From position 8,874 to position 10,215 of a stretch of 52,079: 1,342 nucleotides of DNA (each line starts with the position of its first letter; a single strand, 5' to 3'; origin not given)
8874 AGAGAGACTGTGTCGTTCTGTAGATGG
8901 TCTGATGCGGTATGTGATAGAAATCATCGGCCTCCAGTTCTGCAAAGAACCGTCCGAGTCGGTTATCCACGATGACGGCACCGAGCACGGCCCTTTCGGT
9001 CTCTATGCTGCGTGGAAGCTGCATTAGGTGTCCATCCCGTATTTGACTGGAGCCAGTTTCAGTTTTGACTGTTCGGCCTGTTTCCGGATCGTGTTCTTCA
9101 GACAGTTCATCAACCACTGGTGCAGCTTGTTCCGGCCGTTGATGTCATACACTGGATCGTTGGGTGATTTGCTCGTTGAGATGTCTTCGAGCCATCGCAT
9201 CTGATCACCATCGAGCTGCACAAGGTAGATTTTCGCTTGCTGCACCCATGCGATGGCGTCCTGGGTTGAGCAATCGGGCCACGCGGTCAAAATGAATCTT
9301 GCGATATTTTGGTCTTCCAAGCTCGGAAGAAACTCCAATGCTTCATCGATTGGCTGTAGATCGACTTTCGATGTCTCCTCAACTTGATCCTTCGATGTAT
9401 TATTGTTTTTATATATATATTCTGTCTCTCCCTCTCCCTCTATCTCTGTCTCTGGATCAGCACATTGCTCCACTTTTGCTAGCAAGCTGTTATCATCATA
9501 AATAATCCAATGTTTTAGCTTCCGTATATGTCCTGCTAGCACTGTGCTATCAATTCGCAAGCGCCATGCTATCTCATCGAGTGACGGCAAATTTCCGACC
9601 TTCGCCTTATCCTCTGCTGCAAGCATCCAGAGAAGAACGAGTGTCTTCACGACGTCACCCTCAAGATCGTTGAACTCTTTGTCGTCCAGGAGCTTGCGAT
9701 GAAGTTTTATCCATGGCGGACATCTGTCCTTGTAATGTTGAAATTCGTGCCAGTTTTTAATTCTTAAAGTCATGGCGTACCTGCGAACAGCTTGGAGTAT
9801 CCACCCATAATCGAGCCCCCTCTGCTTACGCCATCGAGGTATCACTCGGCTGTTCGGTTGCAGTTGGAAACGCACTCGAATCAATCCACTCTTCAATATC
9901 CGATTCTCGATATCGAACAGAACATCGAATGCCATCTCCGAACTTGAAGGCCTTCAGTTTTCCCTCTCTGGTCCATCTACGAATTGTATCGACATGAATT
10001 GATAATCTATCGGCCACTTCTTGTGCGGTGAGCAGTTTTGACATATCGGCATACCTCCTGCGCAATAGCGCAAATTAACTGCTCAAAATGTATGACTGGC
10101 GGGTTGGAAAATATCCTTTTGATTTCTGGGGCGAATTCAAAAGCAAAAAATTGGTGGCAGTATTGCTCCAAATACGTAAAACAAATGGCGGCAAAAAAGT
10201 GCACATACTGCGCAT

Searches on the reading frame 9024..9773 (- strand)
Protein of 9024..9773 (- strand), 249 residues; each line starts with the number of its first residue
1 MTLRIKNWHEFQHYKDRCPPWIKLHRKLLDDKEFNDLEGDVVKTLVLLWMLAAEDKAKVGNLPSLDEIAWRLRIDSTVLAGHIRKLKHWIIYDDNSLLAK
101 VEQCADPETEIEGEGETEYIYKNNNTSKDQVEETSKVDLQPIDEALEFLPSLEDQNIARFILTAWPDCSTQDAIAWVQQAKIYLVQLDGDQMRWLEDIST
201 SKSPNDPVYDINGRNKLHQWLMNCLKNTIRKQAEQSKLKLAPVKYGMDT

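Call 24: search_protein_families(library=phrogs, proteins=[window:9024-9773:-], max_evalue=0.001)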
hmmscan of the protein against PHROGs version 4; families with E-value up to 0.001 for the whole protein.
window:9024-9773:- (249 aa): 1 family
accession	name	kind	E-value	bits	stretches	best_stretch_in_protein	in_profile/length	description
phrog_26426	-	DNA, RNA and nucleotide metabolism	2.6e-13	51.1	1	1-119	1-120/272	replication protein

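Call 66: search_protein_families(library=pfam, proteins=[window:9024-9773:-], max_evalue=0.1)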
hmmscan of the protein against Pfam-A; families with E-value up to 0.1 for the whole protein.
window:9024-9773:- (249 aa): 0 families

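Call 69: find_related_loci(query=window:9024-9773:-, collection=viral_contigs, flank=2500)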
Query window:9024-9773:- (249 aa) in viral_contigs; peptide patterns used: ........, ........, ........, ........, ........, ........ (x = any residue, [..] = any of these).
8 stretches matched a pattern; 6 encode a relative of the query (tblastn E <= 1e-3); 5 distinct loci.
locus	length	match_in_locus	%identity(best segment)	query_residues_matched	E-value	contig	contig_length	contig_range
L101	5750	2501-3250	88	1-249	5e-142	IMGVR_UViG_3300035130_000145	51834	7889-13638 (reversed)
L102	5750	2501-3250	83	1-249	7e-132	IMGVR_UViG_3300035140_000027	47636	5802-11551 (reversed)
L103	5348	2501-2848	98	125-240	7e-74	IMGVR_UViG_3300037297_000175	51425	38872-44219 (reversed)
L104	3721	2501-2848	97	125-240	2e-73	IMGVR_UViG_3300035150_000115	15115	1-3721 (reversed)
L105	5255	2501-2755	47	1-86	2e-18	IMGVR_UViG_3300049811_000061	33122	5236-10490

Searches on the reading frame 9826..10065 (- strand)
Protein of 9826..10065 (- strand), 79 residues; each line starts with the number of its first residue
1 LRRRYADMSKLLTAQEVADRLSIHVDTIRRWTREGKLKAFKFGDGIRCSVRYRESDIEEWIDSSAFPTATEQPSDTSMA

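Call 24: search_protein_families(library=phrogs, proteins=[window:9826-10065:-], max_evalue=0.001)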
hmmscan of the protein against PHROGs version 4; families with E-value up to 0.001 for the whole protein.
window:9826-10065:- (79 aa): 14 families
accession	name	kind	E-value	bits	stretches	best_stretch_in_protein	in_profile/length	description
phrog_66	-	integration and excision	3.5e-13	51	1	6-64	88-143/412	excisionase and transcriptional regulator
phrog_6401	-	DNA, RNA and nucleotide metabolism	4.2e-08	34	1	4-63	2-58/64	DNA binding protein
phrog_10045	-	DNA, RNA and nucleotide metabolism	4.4e-07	30.6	1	6-47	15-57/74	HTH DNA binding protein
phrog_4745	-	DNA, RNA and nucleotide metabolism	7.3e-07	30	1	7-65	27-88/107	DNA binding protein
phrog_597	-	DNA, RNA and nucleotide metabolism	4.8e-06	27.7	1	6-63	107-163/200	DNA binding protein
phrog_2907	-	integration and excision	7.2e-06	27.4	1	8-53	3-47/117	excisionase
phrog_2474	-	transcription regulation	1.9e-05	25.6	1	8-43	45-80/118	MerR-like transcriptional regulator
phrog_57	-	head and packaging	4.4e-05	24.4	1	6-67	7-65/199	terminase small subunit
phrog_1969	-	unknown function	0.00026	22.3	1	6-57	56-106/116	-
phrog_3470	-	unknown function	0.00027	22.1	1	8-58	3-53/193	-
phrog_1553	-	integration and excision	0.00068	20.2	0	8-62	1-60/65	excisionase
phrog_7735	-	integration and excision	0.00069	21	1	8-62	2-51/99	excisionase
phrog_1729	-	unknown function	0.00077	20.5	1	12-63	93-140/142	-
phrog_15534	-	DNA, RNA and nucleotide metabolism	0.00084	20.9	0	10-62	42-89/93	HTH DNA binding protein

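Call 66: search_protein_families(library=pfam, proteins=[window:9826-10065:-], max_evalue=0.1)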
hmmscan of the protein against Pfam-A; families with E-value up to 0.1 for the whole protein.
window:9826-10065:- (79 aa): 8 families
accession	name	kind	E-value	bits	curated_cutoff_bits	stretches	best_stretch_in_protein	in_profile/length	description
PF12728.13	HTH_17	-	5.4e-15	55.8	27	1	11-63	1-49/51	Helix-turn-helix domain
PF00376.29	MerR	-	6.3e-06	26.4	28.2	1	15-38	3-26/38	MerR family regulatory protein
PF13411.12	MerR_1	-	0.00012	22.6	21.6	1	13-58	2-44/69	MerR HTH family regulatory protein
PF13384.12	HTH_23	-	0.0012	19.1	24.6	1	11-33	17-39/50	Homeodomain-like domain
PF21531.3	Rv2175c_wHTH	-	0.0017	18.7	27.1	1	10-40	14-44/57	DNA-binding protein Rv2175c, wHTH domain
PF08822.17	DUF1804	-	0.0047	17.3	29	1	1-59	11-66/164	Protein of unknown function (DUF1804)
PF07825.17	Exc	-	0.064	13.7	23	1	22-38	16-32/77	Excisionase-like protein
PF20038.5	HTH_59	-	0.071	13.5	27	1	8-41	4-39/66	Helix-turn-helix domain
